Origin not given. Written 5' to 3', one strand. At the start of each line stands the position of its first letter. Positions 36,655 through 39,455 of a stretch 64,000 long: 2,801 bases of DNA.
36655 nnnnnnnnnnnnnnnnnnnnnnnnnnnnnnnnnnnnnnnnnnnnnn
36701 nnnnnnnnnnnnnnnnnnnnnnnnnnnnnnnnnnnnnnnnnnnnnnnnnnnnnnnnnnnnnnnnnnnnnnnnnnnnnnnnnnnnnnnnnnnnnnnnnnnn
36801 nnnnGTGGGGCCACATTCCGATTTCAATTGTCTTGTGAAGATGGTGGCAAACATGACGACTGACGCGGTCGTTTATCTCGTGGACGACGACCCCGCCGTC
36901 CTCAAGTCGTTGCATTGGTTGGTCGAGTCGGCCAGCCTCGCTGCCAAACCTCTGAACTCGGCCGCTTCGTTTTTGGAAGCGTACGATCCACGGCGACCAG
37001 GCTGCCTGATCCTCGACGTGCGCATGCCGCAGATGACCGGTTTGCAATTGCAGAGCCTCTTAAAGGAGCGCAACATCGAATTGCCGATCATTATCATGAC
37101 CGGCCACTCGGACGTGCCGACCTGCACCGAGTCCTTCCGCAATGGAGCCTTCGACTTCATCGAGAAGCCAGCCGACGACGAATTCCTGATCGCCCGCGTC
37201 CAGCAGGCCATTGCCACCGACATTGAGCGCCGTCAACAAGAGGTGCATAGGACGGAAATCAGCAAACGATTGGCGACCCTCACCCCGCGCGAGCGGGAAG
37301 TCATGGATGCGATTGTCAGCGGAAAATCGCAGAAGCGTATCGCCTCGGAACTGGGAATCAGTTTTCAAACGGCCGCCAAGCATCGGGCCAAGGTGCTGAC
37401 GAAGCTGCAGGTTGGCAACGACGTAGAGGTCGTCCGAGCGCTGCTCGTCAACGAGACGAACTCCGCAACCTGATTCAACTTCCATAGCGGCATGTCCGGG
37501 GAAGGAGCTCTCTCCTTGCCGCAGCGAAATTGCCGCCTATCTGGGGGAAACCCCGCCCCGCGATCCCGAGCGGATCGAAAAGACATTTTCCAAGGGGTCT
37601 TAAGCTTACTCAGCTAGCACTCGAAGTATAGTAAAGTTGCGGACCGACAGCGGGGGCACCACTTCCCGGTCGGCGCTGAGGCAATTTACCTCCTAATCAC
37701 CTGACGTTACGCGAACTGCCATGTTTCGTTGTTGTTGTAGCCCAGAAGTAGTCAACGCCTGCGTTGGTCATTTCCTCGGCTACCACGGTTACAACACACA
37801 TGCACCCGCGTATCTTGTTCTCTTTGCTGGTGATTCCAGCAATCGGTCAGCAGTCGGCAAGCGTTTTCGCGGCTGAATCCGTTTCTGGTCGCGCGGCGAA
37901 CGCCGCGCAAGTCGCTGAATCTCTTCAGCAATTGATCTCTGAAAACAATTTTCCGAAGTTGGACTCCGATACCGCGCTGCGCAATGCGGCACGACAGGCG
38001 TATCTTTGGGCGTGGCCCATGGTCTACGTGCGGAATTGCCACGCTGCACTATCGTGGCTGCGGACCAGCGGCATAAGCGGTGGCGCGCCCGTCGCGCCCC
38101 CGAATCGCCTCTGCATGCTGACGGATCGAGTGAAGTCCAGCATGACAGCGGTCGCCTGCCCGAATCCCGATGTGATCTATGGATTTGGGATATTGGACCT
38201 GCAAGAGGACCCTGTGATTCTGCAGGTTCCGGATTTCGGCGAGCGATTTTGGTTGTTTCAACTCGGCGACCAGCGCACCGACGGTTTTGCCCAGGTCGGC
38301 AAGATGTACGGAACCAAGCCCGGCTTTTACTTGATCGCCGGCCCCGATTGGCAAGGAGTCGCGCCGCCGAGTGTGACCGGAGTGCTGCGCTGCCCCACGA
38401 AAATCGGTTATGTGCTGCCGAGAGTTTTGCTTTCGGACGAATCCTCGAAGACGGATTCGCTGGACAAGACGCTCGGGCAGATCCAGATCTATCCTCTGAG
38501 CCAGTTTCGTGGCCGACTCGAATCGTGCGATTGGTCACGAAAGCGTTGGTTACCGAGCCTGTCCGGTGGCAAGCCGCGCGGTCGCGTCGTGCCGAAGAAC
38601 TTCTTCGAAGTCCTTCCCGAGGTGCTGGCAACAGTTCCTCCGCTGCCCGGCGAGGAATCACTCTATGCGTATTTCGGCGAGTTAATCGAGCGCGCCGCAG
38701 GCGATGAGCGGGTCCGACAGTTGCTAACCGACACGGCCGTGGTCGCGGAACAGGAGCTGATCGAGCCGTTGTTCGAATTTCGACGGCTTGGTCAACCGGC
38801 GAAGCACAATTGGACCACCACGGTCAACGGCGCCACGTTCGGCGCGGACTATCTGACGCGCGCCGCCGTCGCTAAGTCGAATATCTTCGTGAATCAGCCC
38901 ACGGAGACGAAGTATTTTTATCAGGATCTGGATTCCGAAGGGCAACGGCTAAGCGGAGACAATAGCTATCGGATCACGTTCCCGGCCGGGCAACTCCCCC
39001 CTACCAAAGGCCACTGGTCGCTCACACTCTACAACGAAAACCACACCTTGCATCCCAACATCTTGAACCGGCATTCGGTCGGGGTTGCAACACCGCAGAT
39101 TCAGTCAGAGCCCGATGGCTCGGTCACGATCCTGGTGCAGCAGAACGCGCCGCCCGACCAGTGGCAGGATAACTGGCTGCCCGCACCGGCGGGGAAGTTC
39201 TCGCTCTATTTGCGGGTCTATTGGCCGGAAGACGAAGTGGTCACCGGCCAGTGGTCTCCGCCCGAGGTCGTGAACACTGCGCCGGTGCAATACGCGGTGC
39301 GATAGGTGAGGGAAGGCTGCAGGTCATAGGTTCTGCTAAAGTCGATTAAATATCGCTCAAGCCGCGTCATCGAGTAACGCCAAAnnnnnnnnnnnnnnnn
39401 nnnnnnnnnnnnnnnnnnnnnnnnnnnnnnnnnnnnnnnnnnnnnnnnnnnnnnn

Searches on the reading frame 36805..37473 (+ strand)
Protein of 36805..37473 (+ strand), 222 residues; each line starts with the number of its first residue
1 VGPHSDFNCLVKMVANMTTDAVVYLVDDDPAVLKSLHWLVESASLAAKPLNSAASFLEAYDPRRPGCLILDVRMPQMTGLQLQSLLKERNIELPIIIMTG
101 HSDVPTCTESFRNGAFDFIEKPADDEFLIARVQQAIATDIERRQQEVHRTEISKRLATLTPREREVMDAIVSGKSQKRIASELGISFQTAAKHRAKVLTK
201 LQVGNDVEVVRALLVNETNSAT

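Call 7: search_protein_families(library=pfam, proteins=[window:36805-37473:+])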
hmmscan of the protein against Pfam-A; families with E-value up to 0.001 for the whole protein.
window:36805-37473:+ (222 aa): 4 families
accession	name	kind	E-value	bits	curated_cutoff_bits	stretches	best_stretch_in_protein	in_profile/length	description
PF00072.30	Response_reg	-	1.8e-25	89.7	30.2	1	23-133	1-111/111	Response regulator receiver domain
PF00196.25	GerE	-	4.2e-16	58.7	23.5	1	158-211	2-55/57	Bacterial regulatory proteins, luxR family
PF08281.18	Sigma70_r4_2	-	2.9e-06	27.3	25.7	1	151-201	3-54/54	Sigma-70, region 4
PF04545.22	Sigma70_r4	-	0.00042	20.2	24.1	1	156-201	2-48/50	Sigma-70, region 4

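Call 34: find_related_loci(query=A5, collection=metagenome_contigs, flank=10000)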
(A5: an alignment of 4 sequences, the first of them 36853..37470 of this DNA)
Query A5 (206 aa) in metagenome_contigs; peptide patterns used: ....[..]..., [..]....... (x = any residue, [..] = any of these).
600 stretches matched a pattern (row limit reached: there are more); 579 encode a relative of the query (tblastn E <= 1e-3); the best 80 are kept; 80 distinct loci.
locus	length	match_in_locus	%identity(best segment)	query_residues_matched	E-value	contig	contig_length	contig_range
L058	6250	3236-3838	49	5-205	4e-66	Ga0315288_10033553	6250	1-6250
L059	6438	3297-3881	50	1-198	1e-62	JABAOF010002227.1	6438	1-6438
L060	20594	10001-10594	49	1-198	2e-62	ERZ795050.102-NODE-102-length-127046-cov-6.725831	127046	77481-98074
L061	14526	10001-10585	48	1-195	9e-61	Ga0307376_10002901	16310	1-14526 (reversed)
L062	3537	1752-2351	48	5-203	6e-61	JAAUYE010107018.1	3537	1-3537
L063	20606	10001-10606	44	5-206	6e-59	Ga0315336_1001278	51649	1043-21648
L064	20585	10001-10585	48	1-195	7e-59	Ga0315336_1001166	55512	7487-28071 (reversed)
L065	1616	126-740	47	1-205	6e-60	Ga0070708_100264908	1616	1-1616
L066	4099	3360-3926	49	7-195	1e-54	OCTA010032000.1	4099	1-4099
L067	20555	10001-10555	46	1-184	3e-54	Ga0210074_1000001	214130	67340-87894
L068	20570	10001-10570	46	7-196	2e-54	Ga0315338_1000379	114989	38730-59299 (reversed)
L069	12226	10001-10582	45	5-198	1e-53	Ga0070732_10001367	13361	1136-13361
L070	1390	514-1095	45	1-194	2e-55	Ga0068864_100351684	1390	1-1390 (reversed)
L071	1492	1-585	48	9-205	3e-55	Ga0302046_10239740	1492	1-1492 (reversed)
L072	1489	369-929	46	7-193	3e-54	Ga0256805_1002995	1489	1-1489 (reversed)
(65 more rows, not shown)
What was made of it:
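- Tried and rejected: Metagenome scan with a regulator alignment (call 34).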

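Call 36: find_homologous_proteins(query=window:36853-37470:+, max_evalue=1e-30)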
Query window:36853-37470:+ (206 aa): 5588 proteins with E <= 1e-30 among 8000 candidates; the best 120 are listed.
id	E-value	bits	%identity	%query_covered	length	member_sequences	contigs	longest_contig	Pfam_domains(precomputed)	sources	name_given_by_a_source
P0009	9.1e-127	438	100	100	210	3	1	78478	PF00196.26,PF08281.19,PF00072.31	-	-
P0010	1.0e-108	379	84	100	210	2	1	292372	PF00196.26,PF08281.19,PF00072.31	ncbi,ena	-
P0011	2.4e-104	365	83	99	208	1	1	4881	PF00196.26,PF08281.19,PF00072.31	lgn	-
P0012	7.2e-104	363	83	98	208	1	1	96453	PF00196.26,PF08281.19,PF00072.31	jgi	jgi:two-component system response regulator FixJ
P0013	3.0e-100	352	82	97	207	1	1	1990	PF00196.26,PF08281.19,PF00072.31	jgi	jgi:two-component system, LuxR family, response regulator FixJ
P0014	2.0e-93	329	76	97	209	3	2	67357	PF00196.26,PF08281.19,PF00072.31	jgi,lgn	-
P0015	1.4e-83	297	71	95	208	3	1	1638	PF00196.26,PF08281.19,PF00072.31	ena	-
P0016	1.8e-80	287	70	94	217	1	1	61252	PF00196.26,PF00072.31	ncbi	-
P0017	1.7e-73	265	63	96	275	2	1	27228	PF00196.26,PF00072.31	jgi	-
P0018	3.0e-72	260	64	96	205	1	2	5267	PF00196.26,PF00072.31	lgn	-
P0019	1.0e-66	242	59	96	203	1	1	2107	PF00196.26,PF04545.23,PF08281.19,PF00072.31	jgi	jgi:two-component system, LuxR family, response regulator FixJ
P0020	4.0e-66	240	56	99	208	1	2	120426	PF00196.26,PF00072.31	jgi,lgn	jgi:two-component system response regulator FixJ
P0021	2.5e-65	238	54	100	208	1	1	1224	PF00196.26,PF00072.31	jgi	jgi:two-component system, LuxR family, response regulator FixJ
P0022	2.9e-65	238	56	96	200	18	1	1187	PF00196.26,PF00072.31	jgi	jgi:two-component system response regulator FixJ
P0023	9.1e-63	230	53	96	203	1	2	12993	PF00196.26,PF00072.31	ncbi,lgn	-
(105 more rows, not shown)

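Call 38: find_encoding_contigs(protein=P0010, flank=10000, max_places=2)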
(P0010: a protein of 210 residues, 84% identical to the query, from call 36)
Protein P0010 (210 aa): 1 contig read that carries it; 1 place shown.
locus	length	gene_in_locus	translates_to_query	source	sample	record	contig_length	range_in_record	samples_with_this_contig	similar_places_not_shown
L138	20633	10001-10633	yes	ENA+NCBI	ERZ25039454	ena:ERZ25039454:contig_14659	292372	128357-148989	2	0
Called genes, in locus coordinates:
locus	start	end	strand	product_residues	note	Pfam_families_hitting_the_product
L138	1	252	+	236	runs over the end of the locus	PF00535:Glycos_transf_2, PF13641:Glyco_tranf_2_3, PF13506:Glyco_transf_21, PF13632:Glyco_trans_2_3, PF03552:Cellulose_synt (weak)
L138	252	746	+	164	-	-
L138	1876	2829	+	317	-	PF23914:TPR_CcmH_CycH (faint), PF13428:TPR_14 (faint), PF07719:TPR_2 (faint), PF13176:TPR_7 (faint), PF13432:TPR_16 (weak), PF14559:TPR_19 (weak)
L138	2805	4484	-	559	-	PF13428:TPR_14 (faint), PF13431:TPR_17 (faint), PF24575:TPR_Slam (faint), PF14559:TPR_19 (weak)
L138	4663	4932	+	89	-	-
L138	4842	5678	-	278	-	PF12895:ANAPC3 (faint), PF13428:TPR_14 (faint), PF14559:TPR_19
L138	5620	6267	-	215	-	PF13428:TPR_14 (faint), PF12895:ANAPC3, PF14559:TPR_19, PF24575:TPR_Slam (faint), PF13432:TPR_16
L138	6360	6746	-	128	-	-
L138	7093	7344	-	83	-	PF07238:PilZ (weak)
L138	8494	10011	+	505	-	PF00989:PAS (weak), PF08447:PAS_3, PF13426:PAS_9 (weak), PF00989:PAS, PF13188:PAS_8, PF13426:PAS_9, PF00512:HisKA, PF02518:HATPase_c, +1 more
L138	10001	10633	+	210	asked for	PF00072:Response_reg, PF08281:Sigma70_r4_2 (weak), PF00196:GerE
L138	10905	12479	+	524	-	-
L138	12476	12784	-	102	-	-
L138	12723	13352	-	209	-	-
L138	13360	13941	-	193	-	-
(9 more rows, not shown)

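Call 39: find_encoding_contigs(protein=P0014, flank=10000, max_places=2)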
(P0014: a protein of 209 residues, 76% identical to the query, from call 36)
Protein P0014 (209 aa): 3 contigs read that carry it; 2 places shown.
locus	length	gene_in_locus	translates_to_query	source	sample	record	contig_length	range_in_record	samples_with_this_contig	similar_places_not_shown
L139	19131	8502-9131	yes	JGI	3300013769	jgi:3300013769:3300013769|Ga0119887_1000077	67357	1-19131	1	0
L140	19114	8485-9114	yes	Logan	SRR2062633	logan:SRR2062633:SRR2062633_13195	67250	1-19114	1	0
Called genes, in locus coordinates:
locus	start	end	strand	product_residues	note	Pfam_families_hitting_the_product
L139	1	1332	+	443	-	?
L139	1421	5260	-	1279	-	PF07719:TPR_2 (faint), PF12895:ANAPC3 (weak), PF13424:TPR_12 (faint), PF13428:TPR_14 (faint), PF13431:TPR_17 (faint), PF13432:TPR_16 (faint), PF14559:TPR_19 (weak), PF14561:TPR_20 (faint), +2 more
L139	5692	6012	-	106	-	PF07238:PilZ (weak)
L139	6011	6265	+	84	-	-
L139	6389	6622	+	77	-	-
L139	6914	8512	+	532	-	PF00989:PAS, PF13426:PAS_9, PF08447:PAS_3, PF00989:PAS, PF08448:PAS_4, PF13188:PAS_8, PF13426:PAS_9, PF00512:HisKA, +4 more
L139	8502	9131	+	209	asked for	PF00072:Response_reg, PF08281:Sigma70_r4_2 (weak), PF00196:GerE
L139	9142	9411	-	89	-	-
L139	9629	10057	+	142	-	PF22283:DUF6960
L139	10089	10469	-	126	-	PF08332:CaMKII_AD, PF13474:SnoaL_3 (weak), PF14534:DUF4440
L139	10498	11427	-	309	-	PF02511:Thy1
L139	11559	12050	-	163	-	PF00583:Acetyltransf_1, PF13673:Acetyltransf_10 (weak), PF13508:Acetyltransf_7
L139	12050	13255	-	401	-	PF00465:Fe-ADH, PF13685:Fe-ADH_2, PF25137:ADH_Fe_C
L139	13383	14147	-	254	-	PF12679:ABC2_membrane_2, PF12730:ABC2_membrane_4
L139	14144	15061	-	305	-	PF00005:ABC_tran, PF13304:AAA_21 (faint)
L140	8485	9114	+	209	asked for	PF00072:Response_reg, PF08281:Sigma70_r4_2 (weak), PF00196:GerE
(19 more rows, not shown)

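Call 40: find_encoding_contigs(protein=P0016, flank=10000, max_places=2)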
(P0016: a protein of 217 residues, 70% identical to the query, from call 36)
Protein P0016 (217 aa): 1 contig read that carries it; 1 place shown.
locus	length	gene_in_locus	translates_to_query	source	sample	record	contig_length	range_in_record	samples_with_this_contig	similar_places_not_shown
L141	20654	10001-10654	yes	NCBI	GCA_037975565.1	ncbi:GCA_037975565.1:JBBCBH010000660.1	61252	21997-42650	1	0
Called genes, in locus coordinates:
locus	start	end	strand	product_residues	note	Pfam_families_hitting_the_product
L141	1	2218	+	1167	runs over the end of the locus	PF00535:Glycos_transf_2, PF13641:Glyco_tranf_2_3, PF13506:Glyco_transf_21, PF13632:Glyco_trans_2_3, PF03552:Cellulose_synt, PF07238:PilZ (weak), PF14559:TPR_19 (weak), PF24575:TPR_Slam (weak), +9 more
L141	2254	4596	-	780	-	PF12895:ANAPC3 (faint), PF13181:TPR_8 (faint), PF13428:TPR_14 (faint), PF13432:TPR_16 (faint), PF14559:TPR_19 (faint), PF23914:TPR_CcmH_CycH (faint), PF00515:TPR_1 (faint), PF07719:TPR_2 (faint), +1 more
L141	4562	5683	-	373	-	PF13428:TPR_14 (faint), PF23914:TPR_CcmH_CycH (faint), PF24575:TPR_Slam (faint), PF14559:TPR_19, PF13432:TPR_16, PF14559:TPR_19 (weak)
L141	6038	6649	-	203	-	-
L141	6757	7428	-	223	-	PF07238:PilZ (weak)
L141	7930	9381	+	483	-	PF00989:PAS, PF08448:PAS_4, PF13188:PAS_8, PF13426:PAS_9, PF08447:PAS_3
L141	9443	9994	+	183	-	PF02518:HATPase_c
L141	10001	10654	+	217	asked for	PF00072:Response_reg, PF00196:GerE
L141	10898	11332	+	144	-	-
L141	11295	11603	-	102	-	-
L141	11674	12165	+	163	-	PF01979:Amidohydro_1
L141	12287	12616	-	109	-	-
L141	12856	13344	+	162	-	-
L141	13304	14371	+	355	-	PF20601:DUF6797 (weak)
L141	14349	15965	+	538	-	-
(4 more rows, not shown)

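Call 41: find_encoding_contigs(protein=P0020, flank=10000, max_places=2)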
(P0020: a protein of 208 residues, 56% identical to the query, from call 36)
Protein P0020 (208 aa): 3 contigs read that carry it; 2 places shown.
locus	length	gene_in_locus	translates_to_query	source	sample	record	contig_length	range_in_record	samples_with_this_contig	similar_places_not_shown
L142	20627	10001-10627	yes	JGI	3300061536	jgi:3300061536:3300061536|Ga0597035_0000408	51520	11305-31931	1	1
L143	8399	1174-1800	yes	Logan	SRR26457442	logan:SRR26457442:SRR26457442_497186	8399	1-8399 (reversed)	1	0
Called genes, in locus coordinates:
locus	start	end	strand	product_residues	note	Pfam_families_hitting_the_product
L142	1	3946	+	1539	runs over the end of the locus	-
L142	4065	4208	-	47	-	-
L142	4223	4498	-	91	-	-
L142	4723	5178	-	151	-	PF08327:AHSA1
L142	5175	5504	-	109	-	PF01022:HTH_5, PF12840:HTH_20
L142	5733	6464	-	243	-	PF00027:cNMP_binding (weak), PF13545:HTH_Crp_2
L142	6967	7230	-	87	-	-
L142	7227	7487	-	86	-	-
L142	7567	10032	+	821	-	PF08447:PAS_3, PF00989:PAS, PF08448:PAS_4 (weak), PF13188:PAS_8 (weak), PF13426:PAS_9, PF24820:Diguanyl_cycl_sensor (weak), PF00512:HisKA (weak), PF02518:HATPase_c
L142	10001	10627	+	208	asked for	PF00072:Response_reg, PF00196:GerE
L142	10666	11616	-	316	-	PF01370:Epimerase, PF08338:DUF1731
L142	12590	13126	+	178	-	-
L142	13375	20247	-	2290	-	-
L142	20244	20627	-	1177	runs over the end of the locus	-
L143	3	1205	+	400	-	?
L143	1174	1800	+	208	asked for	PF00072:Response_reg, PF00196:GerE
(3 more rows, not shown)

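Call 43: find_encoding_contigs(protein=P0018, flank=10000, max_places=3)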
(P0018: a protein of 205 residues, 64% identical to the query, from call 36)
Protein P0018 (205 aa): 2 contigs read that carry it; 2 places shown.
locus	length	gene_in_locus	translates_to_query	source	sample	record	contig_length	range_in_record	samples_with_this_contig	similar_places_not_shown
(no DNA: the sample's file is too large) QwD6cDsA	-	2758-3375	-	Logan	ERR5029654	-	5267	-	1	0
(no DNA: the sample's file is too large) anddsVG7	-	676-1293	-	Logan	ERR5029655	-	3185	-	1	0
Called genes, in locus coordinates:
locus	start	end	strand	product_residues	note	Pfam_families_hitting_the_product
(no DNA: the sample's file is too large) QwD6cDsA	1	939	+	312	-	?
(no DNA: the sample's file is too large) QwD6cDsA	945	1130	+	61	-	-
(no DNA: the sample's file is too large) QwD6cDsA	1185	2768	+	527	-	PF00512:HisKA, PF02518:HATPase_c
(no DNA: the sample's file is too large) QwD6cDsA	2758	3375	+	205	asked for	PF00072:Response_reg, PF00196:GerE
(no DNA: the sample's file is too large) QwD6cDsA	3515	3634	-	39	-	-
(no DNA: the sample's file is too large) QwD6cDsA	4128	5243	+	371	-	PF01757:Acyl_transf_3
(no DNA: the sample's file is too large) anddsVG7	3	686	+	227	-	?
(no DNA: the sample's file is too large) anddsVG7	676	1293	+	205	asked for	PF00072:Response_reg, PF00196:GerE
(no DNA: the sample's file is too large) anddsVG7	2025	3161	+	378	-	PF01757:Acyl_transf_3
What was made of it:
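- Tried and rejected: No DNA could be retrieved (call 43).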

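Call 44: find_encoding_contigs(protein=P0017, flank=10000, max_places=2)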
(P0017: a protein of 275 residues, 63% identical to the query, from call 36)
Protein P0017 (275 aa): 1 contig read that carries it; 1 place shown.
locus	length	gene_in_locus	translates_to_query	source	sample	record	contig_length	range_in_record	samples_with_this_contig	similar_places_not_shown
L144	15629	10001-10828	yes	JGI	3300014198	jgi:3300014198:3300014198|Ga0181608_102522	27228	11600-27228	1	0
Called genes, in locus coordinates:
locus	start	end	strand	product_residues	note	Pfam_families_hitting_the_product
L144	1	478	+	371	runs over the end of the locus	PF00150:Cellulase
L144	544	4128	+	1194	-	PF00535:Glycos_transf_2, PF13641:Glyco_tranf_2_3, PF07719:TPR_2 (faint), PF13506:Glyco_transf_21, PF13632:Glyco_trans_2_3, PF03552:Cellulose_synt, PF07238:PilZ (weak), PF13428:TPR_14 (faint), +7 more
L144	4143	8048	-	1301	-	PF07719:TPR_2 (faint), PF13428:TPR_14 (faint), PF13432:TPR_16 (faint), PF23914:TPR_CcmH_CycH (faint), PF12895:ANAPC3 (faint), PF13431:TPR_17 (faint), PF14559:TPR_19 (weak), PF14561:TPR_20 (faint), +2 more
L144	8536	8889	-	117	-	PF07238:PilZ (weak)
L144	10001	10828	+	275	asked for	PF00072:Response_reg, PF00196:GerE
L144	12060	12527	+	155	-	-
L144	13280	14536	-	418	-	PF07690:MFS_1, PF00083:Sugar_tr, PF07690:MFS_1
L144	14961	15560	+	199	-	PF00355:Rieske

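Call 50: search_solved_structures(query=window:36853-37470:+, max_evalue=1e-10)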
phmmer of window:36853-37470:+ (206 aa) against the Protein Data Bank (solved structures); distinct sequences matched with E-value up to 1e-10: 20.
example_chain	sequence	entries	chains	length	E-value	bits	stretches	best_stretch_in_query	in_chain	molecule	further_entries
5xso_A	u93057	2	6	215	2.2e-42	148.4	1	1-196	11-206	Response regulator FixJ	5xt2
1yio_A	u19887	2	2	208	1.7e-36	129.2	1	1-194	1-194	response regulatory protein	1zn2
1d5w_A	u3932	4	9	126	1.6e-22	83.6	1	4-119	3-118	TRANSCRIPTIONAL REGULATORY PROTEIN FIXJ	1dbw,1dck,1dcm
1dc7_A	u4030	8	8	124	1.6e-19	73.9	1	5-121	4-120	NITROGEN REGULATION PROTEIN | NITROGEN REGULATION PROTEIN NR(I) | NTRC RECEIVER DOMAIN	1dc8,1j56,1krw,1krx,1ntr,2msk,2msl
1qkk_A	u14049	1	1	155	2.5e-16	63.4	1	6-119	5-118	C4-DICARBOXYLATE TRANSPORT TRANSCRIPTIONAL REGULATORY PROTEIN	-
1l5y_A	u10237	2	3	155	2.8e-16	63.3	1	6-119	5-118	C4-DICARBOXYLATE TRANSPORT TRANSCRIPTIONAL REGULATORY PROTEIN DCTD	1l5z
4d6x_A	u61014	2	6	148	7.6e-13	52.1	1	7-126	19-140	BACTERIAL REGULATORY, FIS FAMILY PROTEIN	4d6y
3eq2_A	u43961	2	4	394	8.6e-13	51.9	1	5-126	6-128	Probable two-component response regulator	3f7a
1zy2_A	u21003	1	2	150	9.3e-13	51.8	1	14-136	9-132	transcriptional regulator NtrC1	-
5m7n_A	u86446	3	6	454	2e-12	50.7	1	8-129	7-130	Nitrogen assimilation regulatory protein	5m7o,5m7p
1ny5_A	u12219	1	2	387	2.1e-12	50.7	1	15-154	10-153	transcriptional regulator (NtrC family)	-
4l4u_A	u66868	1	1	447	2.2e-12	50.6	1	15-154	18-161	Transcriptional regulator (NtrC family)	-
1a04_A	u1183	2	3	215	2.5e-12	50.4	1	5-193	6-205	NITRATE/NITRITE RESPONSE REGULATOR PROTEIN NARL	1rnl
5tqj_A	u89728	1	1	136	2.6e-12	50.4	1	5-116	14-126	Response regulator receiver protein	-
4ldz_A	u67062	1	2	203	9.6e-12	48.5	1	41-194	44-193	Transcriptional regulatory protein DesR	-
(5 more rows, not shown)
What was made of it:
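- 36853..37473 (+): FixJ/NarL-type response regulator (REC + GerE HTH): the candidate binder. Best PDB matches are FixJ 5xso (E 2e-42) and StyR 1yio (call 50).
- Closest known: Inverted-repeat operators of NarL/FixJ. Same: The candidate binder is a REC-GerE protein whose best solved relatives are FixJ and StyR (call 50).
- Closest known: FixL/FixJ oxygen-sensing system and the alphaproteobacterial FixJ box. Same: The regulator is FixJ-like (call 50).
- The closest solved relatives are FixJ and StyR (call 50).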

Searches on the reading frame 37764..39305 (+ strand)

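Call 7: search_protein_families(library=pfam, proteins=[window:37764-39305:+])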
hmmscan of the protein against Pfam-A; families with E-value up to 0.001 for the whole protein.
window:37764-39305:+ (513 aa): 2 families
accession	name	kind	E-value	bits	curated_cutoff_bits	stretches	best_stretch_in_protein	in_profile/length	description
PF06863.17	DUF1254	-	3.2e-32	112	22.2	1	114-244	2-133/133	Protein of unknown function (DUF1254)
PF06742.16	DUF1214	-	6.6e-32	110.8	25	1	382-489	2-111/112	Protein of unknown function (DUF1214)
